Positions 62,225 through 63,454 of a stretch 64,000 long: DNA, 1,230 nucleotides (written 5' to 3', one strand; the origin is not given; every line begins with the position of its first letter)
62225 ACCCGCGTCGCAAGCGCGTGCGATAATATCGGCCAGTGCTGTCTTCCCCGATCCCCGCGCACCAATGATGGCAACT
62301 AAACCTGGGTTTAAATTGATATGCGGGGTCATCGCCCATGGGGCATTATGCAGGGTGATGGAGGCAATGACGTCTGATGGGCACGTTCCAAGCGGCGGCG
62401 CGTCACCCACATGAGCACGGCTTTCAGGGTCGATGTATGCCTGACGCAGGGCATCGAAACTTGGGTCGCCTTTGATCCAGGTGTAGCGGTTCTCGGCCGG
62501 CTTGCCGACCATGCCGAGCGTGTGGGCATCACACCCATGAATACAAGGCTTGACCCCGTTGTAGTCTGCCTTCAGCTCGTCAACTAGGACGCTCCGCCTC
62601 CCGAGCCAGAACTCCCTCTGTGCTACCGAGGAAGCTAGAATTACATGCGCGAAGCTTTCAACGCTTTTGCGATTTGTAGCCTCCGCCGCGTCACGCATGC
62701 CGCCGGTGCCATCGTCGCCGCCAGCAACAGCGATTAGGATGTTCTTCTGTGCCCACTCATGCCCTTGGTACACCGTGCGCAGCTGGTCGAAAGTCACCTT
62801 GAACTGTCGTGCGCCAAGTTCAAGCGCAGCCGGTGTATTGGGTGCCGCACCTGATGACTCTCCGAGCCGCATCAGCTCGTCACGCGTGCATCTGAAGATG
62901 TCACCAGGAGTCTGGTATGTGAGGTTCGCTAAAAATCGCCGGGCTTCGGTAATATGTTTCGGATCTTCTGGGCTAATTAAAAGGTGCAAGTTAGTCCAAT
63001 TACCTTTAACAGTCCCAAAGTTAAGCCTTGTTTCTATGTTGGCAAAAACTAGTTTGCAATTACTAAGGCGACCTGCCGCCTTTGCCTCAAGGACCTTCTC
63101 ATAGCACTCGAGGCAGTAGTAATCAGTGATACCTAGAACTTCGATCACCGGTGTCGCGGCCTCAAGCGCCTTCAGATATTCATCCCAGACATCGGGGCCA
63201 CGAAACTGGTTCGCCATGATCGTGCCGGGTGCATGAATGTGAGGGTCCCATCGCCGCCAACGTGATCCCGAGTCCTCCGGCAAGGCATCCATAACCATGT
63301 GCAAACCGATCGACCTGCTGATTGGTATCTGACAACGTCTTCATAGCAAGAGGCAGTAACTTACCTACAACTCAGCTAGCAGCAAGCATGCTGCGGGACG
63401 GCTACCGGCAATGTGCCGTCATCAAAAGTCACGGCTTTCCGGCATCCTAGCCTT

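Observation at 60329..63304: Stand-alone PHP-nuclease-like / Rad50-like ABC ATPase fusion in a lower-GC islet: candidate single-gene defence or DNA-processing system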

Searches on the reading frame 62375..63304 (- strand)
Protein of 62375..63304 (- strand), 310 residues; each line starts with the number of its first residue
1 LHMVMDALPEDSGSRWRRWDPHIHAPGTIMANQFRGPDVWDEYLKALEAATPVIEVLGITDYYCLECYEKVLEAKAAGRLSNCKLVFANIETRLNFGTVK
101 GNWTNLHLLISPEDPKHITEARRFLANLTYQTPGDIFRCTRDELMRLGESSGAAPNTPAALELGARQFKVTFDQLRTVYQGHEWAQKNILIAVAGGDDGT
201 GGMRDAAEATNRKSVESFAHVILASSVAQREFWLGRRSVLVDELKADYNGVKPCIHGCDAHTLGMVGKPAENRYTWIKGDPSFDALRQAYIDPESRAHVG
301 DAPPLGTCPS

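Call 47: search_protein_representatives(protein=window:62375-63304:-)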
Query: 310 residues. Proteins with E-value up to 0.001 (for the whole library): 2586; up to 1e-10: 1705; up to 1e-30: 426. The best 150 are listed.
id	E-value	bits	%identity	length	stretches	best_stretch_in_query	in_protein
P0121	3.1e-109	381.4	58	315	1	10-294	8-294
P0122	1.9e-105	369.0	54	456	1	11-310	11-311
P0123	2.7e-101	355.3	55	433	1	12-310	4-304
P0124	1.1e-100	353.4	56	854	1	12-310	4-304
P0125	1.7e-100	352.7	53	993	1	13-305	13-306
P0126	5.8e-99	347.7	53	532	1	12-310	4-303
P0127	4.5e-98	344.7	50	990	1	11-310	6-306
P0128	1.9e-97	342.7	55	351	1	11-282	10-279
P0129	3.9e-92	325.2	50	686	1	9-309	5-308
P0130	5.8e-91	321.4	49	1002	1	11-310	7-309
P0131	1.4e-89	316.9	48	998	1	12-310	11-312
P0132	2.1e-85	303.1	48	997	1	11-305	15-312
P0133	2.0e-84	299.9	49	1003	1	13-310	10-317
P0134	3.4e-84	299.2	45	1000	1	12-306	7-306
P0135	5.6e-84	298.4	46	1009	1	4-310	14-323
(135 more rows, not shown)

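Call 76: predict_structure(alignment_id=A2)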
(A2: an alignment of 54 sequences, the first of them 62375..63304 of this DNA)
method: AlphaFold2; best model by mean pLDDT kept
length: 310 residues; sequences in the alignment: 54
mean_pLDDT: 84.4   pTM: 0.86
mean pLDDT of the five models: 84.4, 84.2, 79.4, 75.2, 66.1
residues with pLDDT >= 90: 171; 70-90: 82; 50-70: 36; < 50: 21
segments of 3 or more residues with pLDDT < 50: 1-12, 197-201, 307-310
pLDDT, mean of each block of 10 residues (from residue 1): 37 74 94 93 97 96 97 98 97 74 83 98 98 95 98 96 95 94 97 65 58 85 71 72 80 79 90 87 85 72 62
secondary structure, 60 per line:
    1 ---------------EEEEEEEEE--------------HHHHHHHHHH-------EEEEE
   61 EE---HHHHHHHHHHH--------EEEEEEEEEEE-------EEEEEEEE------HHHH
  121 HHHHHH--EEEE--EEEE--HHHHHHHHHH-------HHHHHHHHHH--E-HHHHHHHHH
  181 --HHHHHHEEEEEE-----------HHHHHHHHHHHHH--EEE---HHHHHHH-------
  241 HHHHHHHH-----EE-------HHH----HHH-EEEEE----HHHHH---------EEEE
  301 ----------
elements in order: E16-24 H39-48 E56-62 H66-76 E85-95 E103-110 H117-126 E129-132 E135-138 H141-150 H158-167 H172-180 H183-188 E189-194 H206-218 E221-223 H227-233 H241-248 E274-278 H283-287 E297-300

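Call 81: fold_search(model_id=the predicted structure, library=pdb)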
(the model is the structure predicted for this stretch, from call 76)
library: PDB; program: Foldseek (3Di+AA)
matches with E <= 10: 574; with E <= 0.001: 13
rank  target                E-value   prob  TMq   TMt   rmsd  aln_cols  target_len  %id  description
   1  3e0f                  3.3e-06  1.00  0.45  0.48   9.0       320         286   12  Crystal structure of a putative metal-dependent phosphoesterase (bad_1165) from bifidobacterium adolescentis atcc 15703  (released 2008-09-02)
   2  9etk                  1.3e-05  1.00  0.41  0.45   7.0       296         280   14  Crystal structure of Vibrio cholerae RNase AM (released 2024-09-11)
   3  3e0d_A                5.9e-05  1.00  0.37  0.13   6.9       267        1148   15  Insights into the Replisome from the Crystral Structure of the Ternary Complex of the Eubacterial DNA Polymerase III a (released 2008-09-23)
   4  3f2c_A                6.7e-05  1.00  0.40  0.15   6.8       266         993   15  DNA Polymerase PolC from Geobacillus kaustophilus complex with DNA, dGTP and Mn (released 2009-01-20)
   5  2hpi                  8.5e-05  1.00  0.39  0.13   6.4       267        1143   16  Eubacterial and Eukaryotic Replicative DNA Polymerases are not Homologous: X-ray Structure of DNA Polymerase III (released 2006-09-19)
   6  7ug9                  1.4e-04  1.00  0.41  0.58   4.9       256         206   11  Crystal structure of RNase AM PHP domain (released 2022-08-31)
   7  4iqj_C                2.3e-04  1.00  0.41  0.13   6.1       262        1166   14  Structure of PolIIIalpha-Tauc-DNA complex suggests an atomic model of the replisome (released 2013-03-13)
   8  4jom                  3.1e-04  1.00  0.43  0.17   5.8       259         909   13  Structure of E. coli Pol III 3mPHP mutant (released 2013-05-29)
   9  2hnh                  5.3e-04  1.00  0.43  0.17   5.7       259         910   12  Crystal structure of the catalytic alpha subunit of E. coli replicative DNA polymerase III (released 2006-09-19)
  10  4iqj_B                5.3e-04  1.00  0.39  0.12   6.7       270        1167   13  Structure of PolIIIalpha-Tauc-DNA complex suggests an atomic model of the replisome (released 2013-03-13)
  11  4iqj_A                6.3e-04  1.00  0.41  0.13   6.3       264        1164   15  Structure of PolIIIalpha-Tauc-DNA complex suggests an atomic model of the replisome (released 2013-03-13)
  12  4gx8_B                6.7e-04  1.00  0.43  0.43   5.5       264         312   13  Crystal structure of a DNA polymerase III alpha-epsilon chimera (released 2013-04-03)
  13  4gx9_B                9.0e-04  1.00  0.42  0.42   6.2       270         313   12  Crystal structure of a DNA polymerase III alpha-epsilon chimera (released 2013-04-03)
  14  4gx8_A                1.4e-03  1.00  0.43  0.43   5.5       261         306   12  Crystal structure of a DNA polymerase III alpha-epsilon chimera (released 2013-04-03)
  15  5fkv_A                1.4e-03  1.00  0.42  0.14   5.6       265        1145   12  cryo-EM structure of the E. coli replicative DNA polymerase complex bound to DNA (DNA polymerase III alpha, beta, epsi (released 2015-11-25)
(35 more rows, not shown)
